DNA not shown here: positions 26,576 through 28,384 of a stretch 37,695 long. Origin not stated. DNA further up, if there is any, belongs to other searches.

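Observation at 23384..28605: Complete partner-switching cassette with no sigma factor, facing a nucleotide cyclase operon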

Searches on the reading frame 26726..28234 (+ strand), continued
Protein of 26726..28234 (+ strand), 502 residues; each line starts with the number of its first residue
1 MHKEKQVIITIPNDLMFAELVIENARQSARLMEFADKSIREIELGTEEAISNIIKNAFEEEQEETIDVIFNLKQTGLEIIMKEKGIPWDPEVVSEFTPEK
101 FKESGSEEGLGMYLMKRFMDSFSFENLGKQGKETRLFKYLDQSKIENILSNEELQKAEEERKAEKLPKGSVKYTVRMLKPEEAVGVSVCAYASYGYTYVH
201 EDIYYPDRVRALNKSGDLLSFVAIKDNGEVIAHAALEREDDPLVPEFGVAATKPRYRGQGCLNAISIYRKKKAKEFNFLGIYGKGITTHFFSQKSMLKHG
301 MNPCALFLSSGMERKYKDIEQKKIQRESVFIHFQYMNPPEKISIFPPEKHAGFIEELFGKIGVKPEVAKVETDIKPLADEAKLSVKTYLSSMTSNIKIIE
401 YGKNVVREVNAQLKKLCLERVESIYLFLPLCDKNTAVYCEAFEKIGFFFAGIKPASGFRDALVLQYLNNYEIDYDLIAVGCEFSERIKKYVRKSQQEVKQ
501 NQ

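Call 14: find_encoding_contigs(protein=P0069, flank=10000, max_places=2)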
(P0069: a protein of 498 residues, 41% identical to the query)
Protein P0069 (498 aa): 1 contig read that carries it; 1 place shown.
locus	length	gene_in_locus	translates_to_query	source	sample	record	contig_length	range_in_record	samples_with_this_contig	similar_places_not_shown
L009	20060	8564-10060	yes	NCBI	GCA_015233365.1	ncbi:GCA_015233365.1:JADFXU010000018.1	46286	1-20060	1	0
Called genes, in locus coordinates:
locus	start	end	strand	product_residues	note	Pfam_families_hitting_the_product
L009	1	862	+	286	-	PF27675:YCF81_N (weak), PF01850:PIN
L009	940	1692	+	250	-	PF01128:IspD, PF02348:CTP_transf_3 (weak), PF12804:NTP_transf_3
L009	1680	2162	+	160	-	PF02542:YgbB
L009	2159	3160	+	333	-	PF07885:Ion_trans_2, PF02254:TrkA_N, PF02080:TrkA_C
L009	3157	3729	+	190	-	PF03264:Cytochrom_NNT (weak), PF14522:Cytochrome_C7 (faint)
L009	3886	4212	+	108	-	-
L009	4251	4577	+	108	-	-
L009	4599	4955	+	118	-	-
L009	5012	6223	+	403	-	PF03916:NrfD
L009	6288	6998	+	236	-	PF00037:Fer4 (faint), PF12797:Fer4_2 (faint), PF12837:Fer4_6 (faint), PF13237:Fer4_10 (weak), PF13247:Fer4_11, PF12838:Fer4_7 (weak), PF13187:Fer4_9 (weak), PF12838:Fer4_7 (weak), +2 more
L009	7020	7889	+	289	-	PF14522:Cytochrome_C7, PF14537:Cytochrom_c3_2 (faint), PF14522:Cytochrome_C7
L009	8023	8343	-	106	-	-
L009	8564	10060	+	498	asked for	PF13581:HATPase_c_2, PF00583:Acetyltransf_1, PF13673:Acetyltransf_10 (faint)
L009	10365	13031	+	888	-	PF02743:dCache_1, PF08448:PAS_4 (faint), PF00989:PAS (faint), PF08447:PAS_3, PF13426:PAS_9 (weak), PF08447:PAS_3, PF00512:HisKA (weak), PF02518:HATPase_c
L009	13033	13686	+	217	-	PF00072:Response_reg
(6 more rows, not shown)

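Call 18: find_related_loci(query=A1, collection=genome_contigs, flank=10000)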
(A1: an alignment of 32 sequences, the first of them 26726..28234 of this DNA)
Query A1 (502 aa) in genome_contigs; peptide patterns used: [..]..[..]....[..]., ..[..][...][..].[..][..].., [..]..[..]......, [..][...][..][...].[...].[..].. (x = any residue, [..] = any of these).
599 stretches matched a pattern (row limit reached: there are more); 543 encode a relative of the query (tblastn E <= 1e-3); the best 80 are kept; 80 distinct loci.
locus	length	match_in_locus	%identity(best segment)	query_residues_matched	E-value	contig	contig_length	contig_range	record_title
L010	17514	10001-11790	61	5-493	0e+0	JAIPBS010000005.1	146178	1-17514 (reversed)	MAG: Bacteroidales bacterium isolate Tobar14m-G11 Tobar14m-C47, whole genome shotgun sequence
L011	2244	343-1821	56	1-492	0e+0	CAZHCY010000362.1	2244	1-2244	MAG TPA_asm: uncultured Desulfovibrionales bacterium isolate SRP252850_co1_104 genome assembly, contig: NODE_90332_lengt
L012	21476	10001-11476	54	1-493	0e+0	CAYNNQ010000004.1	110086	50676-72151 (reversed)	MAG TPA_asm: uncultured Desulfovibrionales bacterium isolate binchicken_co77_196 genome assembly, contig: NODE_156_lengt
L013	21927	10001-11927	54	3-502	4e-178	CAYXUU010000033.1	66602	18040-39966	MAG TPA_asm: uncultured Bacteroidales bacterium isolate SRP167671_co1_178 genome assembly, contig: NODE_434_length_66602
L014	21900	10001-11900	54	9-492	5e-175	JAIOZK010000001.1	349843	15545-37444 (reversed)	MAG: Bacteroidales bacterium isolate Tobar13.5m-G7 Tobar13-5m-C10, whole genome shotgun sequence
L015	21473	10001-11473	53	4-493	8e-172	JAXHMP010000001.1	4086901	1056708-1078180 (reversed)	MAG: Bacteroidota bacterium isolate Salar_de_Ascotan_soil_MAG_ASO55 contig_531_polypolish, whole genome shotgun sequence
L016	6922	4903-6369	51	5-493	5e-166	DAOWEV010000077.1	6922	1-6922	MAG TPA_asm: Bacteroidales bacterium isolate CSMAG_1948 CSMAG_1948_k141_734427_length_6922_cov_15.0000, whole genome sho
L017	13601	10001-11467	52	3-491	6e-164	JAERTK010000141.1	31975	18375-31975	MAG: Desulfobacteraceae bacterium isolate BH30 c_000000003661, whole genome shotgun sequence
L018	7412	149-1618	50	5-494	6e-163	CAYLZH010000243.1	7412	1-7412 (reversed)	MAG TPA_asm: uncultured Bacteroidales bacterium isolate SRP167671_co1_154 genome assembly, contig: NODE_11888_length_741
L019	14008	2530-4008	49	1-493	4e-162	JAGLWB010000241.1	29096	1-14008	MAG: Bacteroidales bacterium isolate RS_12_1 ZL285.bin.1.fa_241, whole genome shotgun sequence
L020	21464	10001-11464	58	7-494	0e+0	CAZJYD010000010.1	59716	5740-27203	MAG TPA_asm: uncultured Bacteroidales bacterium isolate SRP141376_co1_300 genome assembly, contig: NODE_1323_length_5971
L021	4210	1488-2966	48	1-492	9e-157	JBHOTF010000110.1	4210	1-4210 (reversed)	Bacteroidota bacterium isolate SAG AM-312-L11 AM-312-L11_NODE_110, whole genome shotgun sequence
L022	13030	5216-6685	48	4-493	2e-151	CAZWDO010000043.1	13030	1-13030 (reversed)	MAG TPA_asm: uncultured bacterium isolate binchicken_co113_61 genome assembly, contig: NODE_5619_length_13030_cov_5.4215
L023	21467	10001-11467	48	5-493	3e-148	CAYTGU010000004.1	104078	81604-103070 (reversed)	MAG TPA_asm: uncultured bacterium isolate binchicken_co9_176 genome assembly, contig: NODE_39_length_104078_cov_27.72547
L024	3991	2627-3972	57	1-456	2e-148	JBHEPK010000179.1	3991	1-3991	MAG: Desulfonatronovibrio sp. isolate S6_bin.75.permissive S6_NODE_179, whole genome shotgun sequence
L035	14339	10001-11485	41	1-493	3e-125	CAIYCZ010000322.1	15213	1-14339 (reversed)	MAG: uncultured delta proteobacterium isolate AlinenSedimentsD2_bin-0128 genome assembly, contig: bin-0128:322/635, whol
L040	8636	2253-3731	39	5-498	2e-117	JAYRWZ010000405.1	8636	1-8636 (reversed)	MAG: Chloroflexota bacterium isolate EBPR_ori4bin.19 k141_188685, whole genome shotgun sequence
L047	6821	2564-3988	40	9-493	5e-115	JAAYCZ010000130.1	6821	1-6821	MAG: Syntrophomonadaceae bacterium isolate AS06rmzACSIP_507 172577_AS06, whole genome shotgun sequence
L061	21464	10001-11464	38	9-493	5e-104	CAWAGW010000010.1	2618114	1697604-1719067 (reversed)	MAG: uncultured delta proteobacterium isolate MFD02416.bin.2.191 genome assembly, contig: contig_6040, whole genome shot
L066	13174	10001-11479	38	3-492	3e-102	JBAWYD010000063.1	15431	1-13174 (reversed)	MAG: Deltaproteobacteria bacterium isolate ELA080 MAG080_63, whole genome shotgun sequence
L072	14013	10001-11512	35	1-501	5e-101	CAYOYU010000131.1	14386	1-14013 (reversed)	MAG TPA_asm: uncultured Syntrophorhabdaceae bacterium isolate binchicken_co232_11 genome assembly, contig: NODE_8271_len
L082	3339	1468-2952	36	1-493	5e-102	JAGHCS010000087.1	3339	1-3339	MAG: Candidatus Cloacimonadota bacterium isolate AUK288 PB_MBMC_242_c_000000000190, whole genome shotgun sequence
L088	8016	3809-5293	35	1-493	2e-99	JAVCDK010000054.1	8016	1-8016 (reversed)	MAG: Candidatus Celaenobacter antarcticus isolate MAG_3300025698_8 Ga0208771_1002882, whole genome shotgun sequence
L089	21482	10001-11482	35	1-492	3e-99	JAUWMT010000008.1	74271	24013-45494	MAG: Candidatus Cloacimonadota bacterium isolate CSMAG_2405 CSMAG_2405_k141_361573_length_74271_cov_16.9905, whole genom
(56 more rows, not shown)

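Call 24: predict_structure(alignment_id=A1)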
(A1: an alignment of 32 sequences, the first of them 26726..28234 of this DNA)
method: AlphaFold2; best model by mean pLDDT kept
length: 502 residues; sequences in the alignment: 32
mean_pLDDT: 87.4   pTM: 0.71
mean pLDDT of the five models: 87.4, 86.0, 85.9, 84.2, 84.1
residues with pLDDT >= 90: 286; 70-90: 175; 50-70: 38; < 50: 3
segments of 3 or more residues with pLDDT < 50: 1-3
pLDDT, mean of each block of 10 residues (from residue 1): 74 92 95 89 92 83 89 89 73 69 74 82 77 86 61 76 70 94 87 68 81 90 94 93 92 88 95 95 93 93 97 74 85 93 94 97 91 77 88 93 96 93 96 95 97 90 96 94 98 94 76
secondary structure, 60 per line:
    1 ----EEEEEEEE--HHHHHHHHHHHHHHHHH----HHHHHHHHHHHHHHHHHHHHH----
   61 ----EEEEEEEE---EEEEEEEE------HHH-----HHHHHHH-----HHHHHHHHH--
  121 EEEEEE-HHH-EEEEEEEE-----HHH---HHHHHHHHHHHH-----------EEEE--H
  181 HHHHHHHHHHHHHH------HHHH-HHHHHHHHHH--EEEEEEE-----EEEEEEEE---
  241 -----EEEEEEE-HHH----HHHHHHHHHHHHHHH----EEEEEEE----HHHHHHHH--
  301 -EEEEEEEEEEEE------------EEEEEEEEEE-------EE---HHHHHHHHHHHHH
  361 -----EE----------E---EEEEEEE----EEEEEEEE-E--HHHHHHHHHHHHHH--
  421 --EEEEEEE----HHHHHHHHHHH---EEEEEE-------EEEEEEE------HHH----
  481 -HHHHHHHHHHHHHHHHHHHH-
elements in order: E5-12 H15-31 H36-56 E65-72 E76-83 H98-104 H110-118 E121-126 E132-139 H151-162 E174-177 H180-194 H201-204 H206-215 E218-224 E230-237 E246-252 H261-275 E280-286 H291-298 E302-313 E326-335 H348-360 E382-388 E393-400 H405-418 E423-429 H434-444 E448-453 E461-467 H482-501

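Call 26: fold_search(model_id=the predicted structure, library=pdb)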
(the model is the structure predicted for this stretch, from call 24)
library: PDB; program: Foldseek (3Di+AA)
matches with E <= 10: 1087; with E <= 0.001: 417
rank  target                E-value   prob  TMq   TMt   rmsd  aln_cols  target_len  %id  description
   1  6m37_A                1.1e-07  1.00  0.21  0.88   4.4       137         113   18  The crystal structure of B. subtilis RsbV/RsbW complex in the hexagonal crystal form (released 2020-07-15)
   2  6m36_A                1.3e-07  1.00  0.20  0.93   1.6       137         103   18  The crystal structure of B. subtilis RsbV/RsbW complex in the monoclinic crystal form (released 2020-07-15)
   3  4rs2_B                1.8e-07  1.00  0.24  0.61   8.4       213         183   14  1.55 Angstrom Crystal Structure of GNAT Family N-acetyltransferase (YhbS) from Escherichia coli in Complex with CoA (released 2014-11-19)
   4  6m37_C                1.9e-07  1.00  0.22  0.88   3.1       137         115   20  The crystal structure of B. subtilis RsbV/RsbW complex in the hexagonal crystal form (released 2020-07-15)
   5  6m36_G                2.5e-07  1.00  0.20  0.94   1.4       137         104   18  The crystal structure of B. subtilis RsbV/RsbW complex in the monoclinic crystal form (released 2020-07-15)
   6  1l0o_A                2.5e-07  1.00  0.24  0.81   4.2       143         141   17  Crystal Structure of the Bacillus stearothermophilus Anti-Sigma Factor SpoIIAB with the Sporulation Sigma Factor Sigma (released 2002-04-03)
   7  6m36_I                2.8e-07  1.00  0.20  0.93   1.6       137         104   18  The crystal structure of B. subtilis RsbV/RsbW complex in the monoclinic crystal form (released 2020-07-15)
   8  6m36_C                5.4e-07  1.00  0.20  0.93   1.6       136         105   19  The crystal structure of B. subtilis RsbV/RsbW complex in the monoclinic crystal form (released 2020-07-15)
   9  4rs2_A                5.7e-07  1.00  0.24  0.60   7.6       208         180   15  1.55 Angstrom Crystal Structure of GNAT Family N-acetyltransferase (YhbS) from Escherichia coli in Complex with CoA (released 2014-11-19)
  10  3igr_A                7.4e-07  1.00  0.26  0.65   4.8       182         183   15  The Crystal Structure of Ribosomal-protein-S5-alanine Acetyltransferase from Vibrio fischeri to 2.0A (released 2009-09-01)
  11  6m36_E                9.2e-07  1.00  0.19  0.93   1.7       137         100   18  The crystal structure of B. subtilis RsbV/RsbW complex in the monoclinic crystal form (released 2020-07-15)
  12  1tid_A                9.2e-07  1.00  0.23  0.79   4.1       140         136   14  Crystal Structures of the ADP and ATP bound forms of the Bacillus Anti-sigma factor SpoIIAB in complex with the Anti-a (released 2004-06-15)
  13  1th8_A                1.0e-06  1.00  0.22  0.77   5.3       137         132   15  Crystal Structures of the ADP and ATP bound forms of the Bacillus Anti-sigma factor SpoIIAB in complex with the Anti-a (released 2004-06-15)
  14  1til_E                1.1e-06  1.00  0.24  0.79   4.4       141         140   17  Crystal Structures of the ADP and ATP bound forms of the Bacillus Anti-sigma factor SpoIIAB in complex with the Anti-a (released 2004-06-15)
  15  3d8p_A                1.5e-06  1.00  0.25  0.71   7.2       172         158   12  Crystal structure of acetyltransferase of GNAT family (NP_373092.1) from STAPHYLOCOCCUS AUREUS MU50 at 2.20 A resoluti (released 2008-10-28)
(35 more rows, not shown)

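Call 47: search_protein_families(library=pfam, proteins=[L003:12064-12495:+, L003:13302-13613:+], max_evalue=0.01)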
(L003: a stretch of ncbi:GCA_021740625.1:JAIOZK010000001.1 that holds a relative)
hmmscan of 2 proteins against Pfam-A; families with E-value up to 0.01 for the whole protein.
L003:12064-12495:+ (143 aa): 1 family
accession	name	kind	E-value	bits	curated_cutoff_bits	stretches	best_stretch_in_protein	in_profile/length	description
PF00254.34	FKBP_C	-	1.3e-26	93.2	21.1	1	3-139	4-94/94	FKBP-type peptidyl-prolyl cis-trans isomerase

L003:13302-13613:+ (103 aa): 0 families

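Call 48: search_protein_families(library=padloc, proteins=[window:26726-28234:+], max_evalue=0.01)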
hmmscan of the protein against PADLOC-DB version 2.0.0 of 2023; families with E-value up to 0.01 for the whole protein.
window:26726-28234:+ (502 aa): 0 families
